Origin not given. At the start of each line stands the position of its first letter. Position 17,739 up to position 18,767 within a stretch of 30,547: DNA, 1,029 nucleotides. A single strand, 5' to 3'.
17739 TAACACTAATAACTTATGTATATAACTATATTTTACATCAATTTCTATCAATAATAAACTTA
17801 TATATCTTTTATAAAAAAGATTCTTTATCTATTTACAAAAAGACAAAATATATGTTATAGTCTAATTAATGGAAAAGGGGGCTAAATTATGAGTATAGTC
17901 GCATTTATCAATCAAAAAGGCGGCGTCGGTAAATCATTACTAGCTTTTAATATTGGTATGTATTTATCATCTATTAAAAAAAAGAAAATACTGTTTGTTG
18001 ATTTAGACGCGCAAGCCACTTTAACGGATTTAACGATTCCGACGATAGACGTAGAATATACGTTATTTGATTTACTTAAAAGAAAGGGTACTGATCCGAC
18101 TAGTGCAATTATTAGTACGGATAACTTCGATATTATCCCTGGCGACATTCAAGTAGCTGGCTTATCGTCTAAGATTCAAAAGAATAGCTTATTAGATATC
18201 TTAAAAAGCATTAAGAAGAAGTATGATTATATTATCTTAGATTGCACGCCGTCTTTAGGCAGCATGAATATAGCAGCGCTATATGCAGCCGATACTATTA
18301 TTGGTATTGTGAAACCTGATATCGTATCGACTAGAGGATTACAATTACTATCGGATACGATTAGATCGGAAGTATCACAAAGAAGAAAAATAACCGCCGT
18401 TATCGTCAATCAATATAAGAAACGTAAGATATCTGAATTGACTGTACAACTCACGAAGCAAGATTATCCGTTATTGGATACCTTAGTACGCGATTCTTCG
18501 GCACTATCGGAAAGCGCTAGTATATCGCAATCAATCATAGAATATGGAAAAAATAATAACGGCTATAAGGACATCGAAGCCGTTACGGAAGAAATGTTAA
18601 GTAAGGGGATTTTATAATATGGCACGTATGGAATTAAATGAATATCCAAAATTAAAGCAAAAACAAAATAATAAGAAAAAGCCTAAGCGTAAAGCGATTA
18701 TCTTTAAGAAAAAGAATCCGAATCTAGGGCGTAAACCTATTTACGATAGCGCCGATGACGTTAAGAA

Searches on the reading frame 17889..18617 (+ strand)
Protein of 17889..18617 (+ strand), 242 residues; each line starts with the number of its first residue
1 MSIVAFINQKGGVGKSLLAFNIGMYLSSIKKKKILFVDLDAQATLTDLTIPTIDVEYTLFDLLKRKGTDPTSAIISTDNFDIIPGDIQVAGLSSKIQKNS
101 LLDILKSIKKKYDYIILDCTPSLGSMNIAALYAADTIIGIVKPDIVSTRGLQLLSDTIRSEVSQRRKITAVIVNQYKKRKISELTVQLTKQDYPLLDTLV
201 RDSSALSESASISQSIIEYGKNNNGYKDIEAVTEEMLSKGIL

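Call 11: search_protein_families(library=pfam, proteins=[window:17889-18617:+], max_evalue=0.01)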
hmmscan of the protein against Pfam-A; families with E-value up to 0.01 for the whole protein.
window:17889-18617:+ (242 aa): 7 families
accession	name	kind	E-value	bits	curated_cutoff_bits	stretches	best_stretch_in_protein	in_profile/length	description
PF13614.12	AAA_31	-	1.2e-33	116.9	27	1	1-160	1-166/177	AAA domain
PF01656.29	CbiA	-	1.2e-15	58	25.4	1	4-211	1-120/125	CobQ/CobB/MinD/ParA nucleotide binding domain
PF06564.18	CBP_BcsQ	-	3.9e-06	27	21.3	1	1-231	1-228/234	Cellulose biosynthesis protein BcsQ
PF09140.17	MipZ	-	8.7e-06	25.7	20.7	1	3-146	2-134/262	ATPase MipZ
PF02374.21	ArsA_ATPase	-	0.00042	20.1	24.3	0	5-47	4-45/305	Anion-transporting ATPase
PF10609.15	ParA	-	0.00043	20.2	27.1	1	3-42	5-43/246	NUBPL iron-transfer P-loop NTPase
PF00142.24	Fer4_NifH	-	0.00095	19.2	25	1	7-68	5-64/271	4Fe-4S iron sulfur cluster binding proteins, NifH/frxC family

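Call 12: search_protein_families(library=phrogs, proteins=[window:17889-18617:+], max_evalue=0.001)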
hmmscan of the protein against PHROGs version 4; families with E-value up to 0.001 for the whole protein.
window:17889-18617:+ (242 aa): 2 families
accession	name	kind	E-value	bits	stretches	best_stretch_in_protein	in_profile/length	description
phrog_164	-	DNA, RNA and nucleotide metabolism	1.4e-48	167.1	1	1-239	224-472/500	ParA-like partition protein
phrog_19408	-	unknown function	3.1e-06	26.8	1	13-182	538-704/721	-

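Call 37: find_related_loci(query=window:17889-18617:+, collection=viral_contigs, flank=4000)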
Query window:17889-18617:+ (242 aa) in viral_contigs; peptide patterns used: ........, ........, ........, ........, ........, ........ (x = any residue, [..] = any of these).
84 stretches matched a pattern; 5 encode a relative of the query (tblastn E <= 1e-3); 5 distinct loci.
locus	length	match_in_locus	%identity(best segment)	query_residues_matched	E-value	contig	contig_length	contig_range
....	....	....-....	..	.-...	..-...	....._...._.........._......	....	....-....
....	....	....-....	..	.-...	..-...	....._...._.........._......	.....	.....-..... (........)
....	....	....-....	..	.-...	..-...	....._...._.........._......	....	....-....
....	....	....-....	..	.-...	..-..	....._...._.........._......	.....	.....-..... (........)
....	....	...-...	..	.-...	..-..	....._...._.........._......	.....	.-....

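Call 70: find_homologous_proteins(query=window:17889-18617:+, max_evalue=1e-40)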
Query window:17889-18617:+ (242 aa): 216 proteins with E <= 1e-40 among 2126 candidates; the best 120 are listed.
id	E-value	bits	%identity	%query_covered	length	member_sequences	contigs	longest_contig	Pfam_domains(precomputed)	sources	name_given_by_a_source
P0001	6.5e-139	479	96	100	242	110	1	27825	PF10609.16,PF01656.30,PF13614.13,PF09140.18,PF06564.19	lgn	-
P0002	6.9e-93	328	65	100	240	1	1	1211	PF00142.25,PF10609.16,PF01656.30,PF13614.13,PF09140.18,PF06564.19,PF02374.22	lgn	-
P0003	3.8e-92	326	65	100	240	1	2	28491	PF10609.16,PF01656.30,PF13614.13,PF09140.18,PF06564.19,PF02374.22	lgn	-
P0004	4.6e-92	325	65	100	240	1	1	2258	PF10609.16,PF01656.30,PF13614.13,PF09140.18,PF06564.19,PF02374.22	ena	-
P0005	6.3e-92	325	65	100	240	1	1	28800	PF10609.16,PF01656.30,PF13614.13,PF09140.18,PF06564.19,PF02374.22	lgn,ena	-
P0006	6.6e-92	325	65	100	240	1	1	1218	PF10609.16,PF01656.30,PF13614.13,PF09140.18,PF06564.19,PF02374.22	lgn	-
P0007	7.6e-92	325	65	100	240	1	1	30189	PF10609.16,PF01656.30,PF13614.13,PF09140.18,PF06564.19,PF02374.22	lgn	-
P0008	1.0e-91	324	65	100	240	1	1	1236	PF10609.16,PF01656.30,PF13614.13,PF09140.18,PF06564.19,PF02374.22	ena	-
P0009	1.1e-91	324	65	100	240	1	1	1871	PF10609.16,PF01656.30,PF13614.13,PF09140.18,PF06564.19,PF02374.22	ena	-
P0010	1.1e-91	324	65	100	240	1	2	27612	PF10609.16,PF01656.30,PF13614.13,PF09140.18,PF06564.19,PF02374.22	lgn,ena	-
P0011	1.2e-91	324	65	100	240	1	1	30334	PF10609.16,PF01656.30,PF13614.13,PF09140.18,PF06564.19,PF02374.22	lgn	-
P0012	1.2e-91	324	64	100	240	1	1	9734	PF10609.16,PF01656.30,PF13614.13,PF09140.18,PF06564.19,PF02374.22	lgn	-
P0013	1.2e-91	324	65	100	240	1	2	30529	PF10609.16,PF01656.30,PF13614.13,PF09140.18,PF06564.19,PF02374.22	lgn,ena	-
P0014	1.3e-91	324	64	100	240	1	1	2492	PF10609.16,PF01656.30,PF13614.13,PF09140.18,PF06564.19,PF02374.22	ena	-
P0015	1.3e-91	324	65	100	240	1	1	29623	PF10609.16,PF01656.30,PF13614.13,PF09140.18,PF06564.19,PF02374.22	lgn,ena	-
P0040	4.1e-91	322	64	100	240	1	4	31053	PF10609.16,PF01656.30,PF13614.13,PF09140.18,PF06564.19,PF02374.22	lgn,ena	-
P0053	5.6e-91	322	64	100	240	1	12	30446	PF10609.16,PF01656.30,PF13614.13,PF09140.18,PF06564.19,PF02374.22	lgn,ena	-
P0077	1.1e-90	321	64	100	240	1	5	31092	PF10609.16,PF01656.30,PF13614.13,PF09140.18,PF06564.19,PF02374.22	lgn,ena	-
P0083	1.3e-90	321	64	100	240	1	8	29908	PF10609.16,PF01656.30,PF13614.13,PF09140.18,PF06564.19,PF02374.22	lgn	-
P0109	2.5e-90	320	64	100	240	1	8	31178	PF10609.16,PF01656.30,PF13614.13,PF09140.18,PF06564.19,PF02374.22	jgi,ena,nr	jgi:sporulation initiation inhibitor protein Soj|nr:MAG TPA: ParA [Caudoviricetes sp.]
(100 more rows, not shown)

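Call 71: find_encoding_contigs(protein=P0001, flank=3000, max_places=10)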
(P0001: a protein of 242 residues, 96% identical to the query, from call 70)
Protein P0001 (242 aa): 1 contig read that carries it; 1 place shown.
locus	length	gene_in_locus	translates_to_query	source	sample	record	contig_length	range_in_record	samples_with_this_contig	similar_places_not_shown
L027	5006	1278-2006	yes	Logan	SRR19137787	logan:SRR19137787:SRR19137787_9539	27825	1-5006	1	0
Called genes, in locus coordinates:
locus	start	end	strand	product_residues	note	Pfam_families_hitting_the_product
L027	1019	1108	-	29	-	-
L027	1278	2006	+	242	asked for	PF01656:CbiA, PF06564:CBP_BcsQ (weak), PF09140:MipZ (weak), PF10609:ParA (faint), PF13614:AAA_31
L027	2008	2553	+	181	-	-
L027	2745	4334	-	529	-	PF01807:Zn_ribbon_DnaG (faint)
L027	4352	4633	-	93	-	-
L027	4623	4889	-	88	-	PF08281:Sigma70_r4_2 (weak), PF04545:Sigma70_r4 (weak)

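Call 72: find_encoding_contigs(protein=P0053, flank=3000, max_places=10)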
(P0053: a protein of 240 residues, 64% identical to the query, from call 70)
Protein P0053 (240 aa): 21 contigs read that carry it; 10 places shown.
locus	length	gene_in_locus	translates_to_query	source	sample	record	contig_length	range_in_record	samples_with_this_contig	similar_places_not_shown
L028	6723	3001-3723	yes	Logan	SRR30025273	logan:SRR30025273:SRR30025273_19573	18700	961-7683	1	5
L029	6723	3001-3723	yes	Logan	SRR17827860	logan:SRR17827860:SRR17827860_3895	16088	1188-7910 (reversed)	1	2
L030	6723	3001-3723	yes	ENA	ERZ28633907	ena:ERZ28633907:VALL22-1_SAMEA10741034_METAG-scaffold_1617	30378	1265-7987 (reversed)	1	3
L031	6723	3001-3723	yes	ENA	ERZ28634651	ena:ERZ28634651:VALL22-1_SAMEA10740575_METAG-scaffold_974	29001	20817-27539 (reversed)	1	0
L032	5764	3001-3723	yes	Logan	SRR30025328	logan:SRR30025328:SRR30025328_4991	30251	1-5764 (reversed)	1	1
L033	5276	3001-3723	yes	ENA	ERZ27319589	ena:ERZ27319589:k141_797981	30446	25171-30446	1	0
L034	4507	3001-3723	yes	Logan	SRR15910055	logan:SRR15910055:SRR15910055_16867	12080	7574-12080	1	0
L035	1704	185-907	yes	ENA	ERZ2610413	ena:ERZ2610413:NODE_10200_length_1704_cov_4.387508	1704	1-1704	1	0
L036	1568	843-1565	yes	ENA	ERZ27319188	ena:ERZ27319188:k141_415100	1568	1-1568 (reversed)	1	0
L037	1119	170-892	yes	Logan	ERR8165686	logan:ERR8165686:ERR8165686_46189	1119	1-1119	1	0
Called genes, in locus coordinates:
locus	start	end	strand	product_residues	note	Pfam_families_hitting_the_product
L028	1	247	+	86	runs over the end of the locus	-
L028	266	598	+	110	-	-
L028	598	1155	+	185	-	PF01520:Amidase_3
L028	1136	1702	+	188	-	-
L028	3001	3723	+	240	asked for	PF01656:CbiA, PF02374:ArsA_ATPase (faint), PF06564:CBP_BcsQ, PF09140:MipZ, PF10609:ParA, PF13614:AAA_31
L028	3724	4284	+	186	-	-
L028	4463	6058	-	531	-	PF01807:Zn_ribbon_DnaG (faint)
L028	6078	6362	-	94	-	-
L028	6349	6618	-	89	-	PF08281:Sigma70_r4_2, PF04545:Sigma70_r4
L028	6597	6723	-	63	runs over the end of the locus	-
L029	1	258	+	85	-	-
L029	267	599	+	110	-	-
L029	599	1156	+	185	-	PF01520:Amidase_3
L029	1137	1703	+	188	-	-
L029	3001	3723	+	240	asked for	PF01656:CbiA, PF02374:ArsA_ATPase (faint), PF06564:CBP_BcsQ, PF09140:MipZ, PF10609:ParA, PF13614:AAA_31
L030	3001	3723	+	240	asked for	PF01656:CbiA, PF02374:ArsA_ATPase (faint), PF06564:CBP_BcsQ, PF09140:MipZ, PF10609:ParA, PF13614:AAA_31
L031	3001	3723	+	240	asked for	PF01656:CbiA, PF02374:ArsA_ATPase (faint), PF06564:CBP_BcsQ, PF09140:MipZ, PF10609:ParA, PF13614:AAA_31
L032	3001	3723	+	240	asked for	PF01656:CbiA, PF02374:ArsA_ATPase (faint), PF06564:CBP_BcsQ, PF09140:MipZ, PF10609:ParA, PF13614:AAA_31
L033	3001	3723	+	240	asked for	PF01656:CbiA, PF02374:ArsA_ATPase (faint), PF06564:CBP_BcsQ, PF09140:MipZ, PF10609:ParA, PF13614:AAA_31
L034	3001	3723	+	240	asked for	PF01656:CbiA, PF02374:ArsA_ATPase (faint), PF06564:CBP_BcsQ, PF09140:MipZ, PF10609:ParA, PF13614:AAA_31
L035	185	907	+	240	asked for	PF01656:CbiA, PF02374:ArsA_ATPase (faint), PF06564:CBP_BcsQ, PF09140:MipZ, PF10609:ParA, PF13614:AAA_31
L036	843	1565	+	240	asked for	PF01656:CbiA, PF02374:ArsA_ATPase (faint), PF06564:CBP_BcsQ, PF09140:MipZ, PF10609:ParA, PF13614:AAA_31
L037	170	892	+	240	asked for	PF01656:CbiA, PF02374:ArsA_ATPase (faint), PF06564:CBP_BcsQ, PF09140:MipZ, PF10609:ParA, PF13614:AAA_31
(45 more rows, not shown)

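Call 74: find_encoding_contigs(protein=P0083, flank=3000, max_places=10)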
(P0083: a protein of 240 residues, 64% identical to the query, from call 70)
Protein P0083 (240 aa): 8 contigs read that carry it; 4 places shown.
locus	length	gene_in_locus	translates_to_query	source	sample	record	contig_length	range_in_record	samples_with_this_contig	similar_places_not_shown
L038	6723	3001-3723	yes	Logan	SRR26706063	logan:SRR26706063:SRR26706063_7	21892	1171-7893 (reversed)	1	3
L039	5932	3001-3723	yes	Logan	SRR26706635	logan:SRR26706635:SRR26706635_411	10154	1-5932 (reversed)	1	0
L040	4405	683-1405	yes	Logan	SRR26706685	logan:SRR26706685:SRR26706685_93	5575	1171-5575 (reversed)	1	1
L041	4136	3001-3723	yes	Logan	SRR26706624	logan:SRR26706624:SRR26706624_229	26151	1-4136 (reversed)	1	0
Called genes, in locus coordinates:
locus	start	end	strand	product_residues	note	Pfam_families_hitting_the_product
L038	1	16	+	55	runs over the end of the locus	-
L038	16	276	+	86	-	PF27870:T1-F (weak)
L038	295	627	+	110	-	-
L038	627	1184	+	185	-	PF01520:Amidase_3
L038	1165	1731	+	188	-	-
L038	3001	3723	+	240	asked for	PF01656:CbiA, PF02374:ArsA_ATPase (faint), PF06564:CBP_BcsQ, PF09140:MipZ, PF10609:ParA, PF13614:AAA_31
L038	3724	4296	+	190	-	-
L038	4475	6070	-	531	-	-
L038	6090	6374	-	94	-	-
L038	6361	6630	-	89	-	PF08281:Sigma70_r4_2 (weak), PF04545:Sigma70_r4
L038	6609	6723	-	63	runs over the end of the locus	-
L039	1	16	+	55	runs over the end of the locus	-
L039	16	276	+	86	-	PF27870:T1-F (weak)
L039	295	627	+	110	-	-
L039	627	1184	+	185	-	PF01520:Amidase_3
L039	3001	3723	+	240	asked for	PF01656:CbiA, PF02374:ArsA_ATPase (faint), PF06564:CBP_BcsQ, PF09140:MipZ, PF10609:ParA, PF13614:AAA_31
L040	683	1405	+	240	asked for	PF01656:CbiA, PF02374:ArsA_ATPase (faint), PF06564:CBP_BcsQ, PF09140:MipZ, PF10609:ParA, PF13614:AAA_31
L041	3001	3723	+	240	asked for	PF01656:CbiA, PF02374:ArsA_ATPase (faint), PF06564:CBP_BcsQ, PF09140:MipZ, PF10609:ParA, PF13614:AAA_31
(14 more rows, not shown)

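Call 75: find_encoding_contigs(protein=P0109, flank=3000, max_places=10)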
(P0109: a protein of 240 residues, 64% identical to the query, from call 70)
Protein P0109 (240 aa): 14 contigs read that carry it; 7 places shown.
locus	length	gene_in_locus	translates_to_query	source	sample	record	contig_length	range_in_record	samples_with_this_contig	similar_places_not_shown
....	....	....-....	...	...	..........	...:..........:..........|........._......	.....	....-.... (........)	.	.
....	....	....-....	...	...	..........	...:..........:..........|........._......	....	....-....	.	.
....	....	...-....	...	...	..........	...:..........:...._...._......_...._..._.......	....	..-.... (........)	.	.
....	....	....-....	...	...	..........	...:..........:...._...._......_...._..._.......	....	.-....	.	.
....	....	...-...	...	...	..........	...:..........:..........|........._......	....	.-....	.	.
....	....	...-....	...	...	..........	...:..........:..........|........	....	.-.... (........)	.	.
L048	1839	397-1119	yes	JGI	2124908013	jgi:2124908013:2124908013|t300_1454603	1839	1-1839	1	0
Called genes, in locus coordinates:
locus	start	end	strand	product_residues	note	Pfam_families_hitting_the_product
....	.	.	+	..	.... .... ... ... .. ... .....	-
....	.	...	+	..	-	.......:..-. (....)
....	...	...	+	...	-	-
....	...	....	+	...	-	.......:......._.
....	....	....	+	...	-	-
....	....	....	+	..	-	-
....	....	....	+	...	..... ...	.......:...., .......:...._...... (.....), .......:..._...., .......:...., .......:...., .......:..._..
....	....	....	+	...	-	-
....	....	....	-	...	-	-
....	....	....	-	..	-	-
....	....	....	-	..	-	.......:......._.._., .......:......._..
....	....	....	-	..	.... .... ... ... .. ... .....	-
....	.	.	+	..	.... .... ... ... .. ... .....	-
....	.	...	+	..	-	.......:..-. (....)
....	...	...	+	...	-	-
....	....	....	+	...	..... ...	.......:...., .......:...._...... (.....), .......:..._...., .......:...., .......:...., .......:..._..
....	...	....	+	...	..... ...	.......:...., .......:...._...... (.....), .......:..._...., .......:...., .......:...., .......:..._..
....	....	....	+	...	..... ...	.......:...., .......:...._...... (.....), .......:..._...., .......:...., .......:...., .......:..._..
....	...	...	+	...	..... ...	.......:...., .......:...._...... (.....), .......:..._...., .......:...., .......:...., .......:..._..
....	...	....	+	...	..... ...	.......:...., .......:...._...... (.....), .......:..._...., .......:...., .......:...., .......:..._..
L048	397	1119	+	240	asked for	PF01656:CbiA, PF02374:ArsA_ATPase (faint), PF06564:CBP_BcsQ, PF09140:MipZ, PF10609:ParA, PF13614:AAA_31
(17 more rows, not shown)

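Call 78: find_encoding_contigs(protein=P0077, flank=2500, max_places=10)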
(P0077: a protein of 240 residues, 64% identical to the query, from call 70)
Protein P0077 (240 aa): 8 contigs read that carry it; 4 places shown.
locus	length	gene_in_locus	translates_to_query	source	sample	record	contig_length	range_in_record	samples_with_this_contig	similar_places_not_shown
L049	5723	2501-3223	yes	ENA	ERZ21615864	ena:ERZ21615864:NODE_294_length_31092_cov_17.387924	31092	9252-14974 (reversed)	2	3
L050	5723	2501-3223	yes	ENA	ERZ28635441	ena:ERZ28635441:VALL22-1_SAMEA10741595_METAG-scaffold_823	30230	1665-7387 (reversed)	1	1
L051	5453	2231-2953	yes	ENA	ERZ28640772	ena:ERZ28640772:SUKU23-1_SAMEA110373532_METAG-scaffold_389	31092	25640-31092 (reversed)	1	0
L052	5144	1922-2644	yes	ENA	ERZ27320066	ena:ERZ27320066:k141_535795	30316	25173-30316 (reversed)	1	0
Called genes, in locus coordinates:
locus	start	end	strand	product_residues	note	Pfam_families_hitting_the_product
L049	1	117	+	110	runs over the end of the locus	-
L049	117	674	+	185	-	PF01520:Amidase_3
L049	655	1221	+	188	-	-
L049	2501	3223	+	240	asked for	PF01656:CbiA, PF02374:ArsA_ATPase (faint), PF06564:CBP_BcsQ, PF09140:MipZ, PF10609:ParA, PF13614:AAA_31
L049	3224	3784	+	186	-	-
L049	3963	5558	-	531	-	PF01807:Zn_ribbon_DnaG (faint)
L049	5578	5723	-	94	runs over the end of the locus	-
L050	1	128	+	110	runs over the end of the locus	-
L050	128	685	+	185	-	PF01520:Amidase_3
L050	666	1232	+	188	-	-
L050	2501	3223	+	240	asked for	PF01656:CbiA, PF02374:ArsA_ATPase (faint), PF06564:CBP_BcsQ, PF09140:MipZ, PF10609:ParA, PF13614:AAA_31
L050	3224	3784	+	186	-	-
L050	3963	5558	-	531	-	PF01807:Zn_ribbon_DnaG (faint)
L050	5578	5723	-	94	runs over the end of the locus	-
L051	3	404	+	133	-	?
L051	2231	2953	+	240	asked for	PF01656:CbiA, PF02374:ArsA_ATPase (faint), PF06564:CBP_BcsQ, PF09140:MipZ, PF10609:ParA, PF13614:AAA_31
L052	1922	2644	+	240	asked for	PF01656:CbiA, PF02374:ArsA_ATPase (faint), PF06564:CBP_BcsQ, PF09140:MipZ, PF10609:ParA, PF13614:AAA_31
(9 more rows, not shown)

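Call 79: find_encoding_contigs(protein=P0040, flank=2500, max_places=10)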
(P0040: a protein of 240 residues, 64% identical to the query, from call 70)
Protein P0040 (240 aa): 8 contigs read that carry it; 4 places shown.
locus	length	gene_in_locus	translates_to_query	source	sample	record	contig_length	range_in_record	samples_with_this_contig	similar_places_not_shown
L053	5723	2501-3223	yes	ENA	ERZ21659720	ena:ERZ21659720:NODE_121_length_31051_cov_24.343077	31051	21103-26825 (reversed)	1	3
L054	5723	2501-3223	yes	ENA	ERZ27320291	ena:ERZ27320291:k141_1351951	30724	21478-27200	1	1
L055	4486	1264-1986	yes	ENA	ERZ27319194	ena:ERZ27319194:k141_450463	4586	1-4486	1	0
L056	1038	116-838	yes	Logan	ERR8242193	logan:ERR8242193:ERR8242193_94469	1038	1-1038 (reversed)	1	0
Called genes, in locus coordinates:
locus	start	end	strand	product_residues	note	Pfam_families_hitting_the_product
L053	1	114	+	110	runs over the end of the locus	-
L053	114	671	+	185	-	PF01520:Amidase_3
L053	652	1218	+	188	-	-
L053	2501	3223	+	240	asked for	PF01656:CbiA, PF02374:ArsA_ATPase (faint), PF06564:CBP_BcsQ, PF09140:MipZ, PF10609:ParA, PF13614:AAA_31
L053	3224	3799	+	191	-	-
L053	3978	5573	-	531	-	PF01807:Zn_ribbon_DnaG (faint)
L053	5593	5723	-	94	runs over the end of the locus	-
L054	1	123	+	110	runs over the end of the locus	-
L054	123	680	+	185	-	PF01520:Amidase_3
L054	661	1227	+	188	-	-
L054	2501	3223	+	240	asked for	PF01656:CbiA, PF02374:ArsA_ATPase (faint), PF06564:CBP_BcsQ, PF09140:MipZ, PF10609:ParA, PF13614:AAA_31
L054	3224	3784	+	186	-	-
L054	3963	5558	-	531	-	PF01807:Zn_ribbon_DnaG (faint)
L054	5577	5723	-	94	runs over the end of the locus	-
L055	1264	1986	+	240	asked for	PF01656:CbiA, PF02374:ArsA_ATPase (faint), PF06564:CBP_BcsQ, PF09140:MipZ, PF10609:ParA, PF13614:AAA_31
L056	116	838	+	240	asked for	PF01656:CbiA, PF02374:ArsA_ATPase (faint), PF06564:CBP_BcsQ, PF09140:MipZ, PF10609:ParA, PF13614:AAA_31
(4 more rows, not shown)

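Call 80: find_encoding_contigs(protein=P0003, flank=2500, max_places=10)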
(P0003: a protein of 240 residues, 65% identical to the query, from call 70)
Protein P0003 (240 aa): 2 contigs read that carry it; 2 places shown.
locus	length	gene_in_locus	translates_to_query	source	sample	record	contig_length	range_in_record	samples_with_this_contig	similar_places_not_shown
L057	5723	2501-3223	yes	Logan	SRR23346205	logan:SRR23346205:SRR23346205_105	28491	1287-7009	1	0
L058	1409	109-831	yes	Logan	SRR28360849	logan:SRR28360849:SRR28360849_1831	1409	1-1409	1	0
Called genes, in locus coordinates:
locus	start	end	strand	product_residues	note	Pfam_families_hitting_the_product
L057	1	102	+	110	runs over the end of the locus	-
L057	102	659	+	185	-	PF01520:Amidase_3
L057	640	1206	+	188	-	-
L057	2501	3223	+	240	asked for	PF01656:CbiA, PF02374:ArsA_ATPase (faint), PF06564:CBP_BcsQ, PF09140:MipZ, PF10609:ParA, PF13614:AAA_31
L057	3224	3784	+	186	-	-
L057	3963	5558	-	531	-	PF01807:Zn_ribbon_DnaG (faint)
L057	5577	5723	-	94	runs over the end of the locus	-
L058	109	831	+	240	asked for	PF01656:CbiA, PF02374:ArsA_ATPase (faint), PF06564:CBP_BcsQ, PF09140:MipZ, PF10609:ParA, PF13614:AAA_31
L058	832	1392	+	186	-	-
